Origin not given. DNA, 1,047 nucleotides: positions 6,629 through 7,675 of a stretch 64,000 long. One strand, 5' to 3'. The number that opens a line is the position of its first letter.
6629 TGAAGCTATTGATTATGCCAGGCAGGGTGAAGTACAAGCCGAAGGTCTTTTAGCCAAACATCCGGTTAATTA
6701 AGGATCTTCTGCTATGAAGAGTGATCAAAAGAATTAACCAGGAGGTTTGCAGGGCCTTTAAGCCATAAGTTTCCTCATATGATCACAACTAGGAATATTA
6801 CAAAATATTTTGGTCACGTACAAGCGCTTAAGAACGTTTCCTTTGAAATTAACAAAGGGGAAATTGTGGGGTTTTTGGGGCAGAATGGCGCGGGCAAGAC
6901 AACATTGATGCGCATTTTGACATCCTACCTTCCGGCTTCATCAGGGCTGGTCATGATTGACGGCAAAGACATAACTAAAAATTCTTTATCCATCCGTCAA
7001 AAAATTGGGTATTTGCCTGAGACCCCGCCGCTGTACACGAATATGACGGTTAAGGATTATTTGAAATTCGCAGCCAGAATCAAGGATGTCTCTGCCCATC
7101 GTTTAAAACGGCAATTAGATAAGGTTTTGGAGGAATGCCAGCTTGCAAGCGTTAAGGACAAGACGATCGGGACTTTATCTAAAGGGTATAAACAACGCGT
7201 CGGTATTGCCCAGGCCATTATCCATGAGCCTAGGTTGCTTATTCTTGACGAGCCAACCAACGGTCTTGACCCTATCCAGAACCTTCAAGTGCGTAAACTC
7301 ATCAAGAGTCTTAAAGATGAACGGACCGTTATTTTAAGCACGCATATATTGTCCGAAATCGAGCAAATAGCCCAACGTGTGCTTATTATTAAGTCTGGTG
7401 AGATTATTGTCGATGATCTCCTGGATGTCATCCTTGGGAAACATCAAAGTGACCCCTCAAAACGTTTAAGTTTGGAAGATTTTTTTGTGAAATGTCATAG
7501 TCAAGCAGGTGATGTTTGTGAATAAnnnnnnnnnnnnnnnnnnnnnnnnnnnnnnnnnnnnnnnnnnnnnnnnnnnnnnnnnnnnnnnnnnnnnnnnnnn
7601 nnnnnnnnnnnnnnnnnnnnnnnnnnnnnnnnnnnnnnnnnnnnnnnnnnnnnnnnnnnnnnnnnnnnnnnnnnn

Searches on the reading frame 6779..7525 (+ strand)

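Call 34: search_protein_families(library=pfam, proteins=[window:6779-7525:+])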
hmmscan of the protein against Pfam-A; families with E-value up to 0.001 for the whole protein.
window:6779-7525:+ (248 aa): 3 families
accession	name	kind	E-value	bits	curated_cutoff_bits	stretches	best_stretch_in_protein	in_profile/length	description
PF00005.33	ABC_tran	-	1.1e-35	123.6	25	1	17-161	1-137/137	ABC transporter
PF13304.12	AAA_21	-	4.7e-10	40.5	27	1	139-192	244-301/304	AAA domain, putative AbiEii toxin, Type IV TA system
PF13476.12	AAA_23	-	0.00016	22.9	27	1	10-98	10-78/201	AAA domain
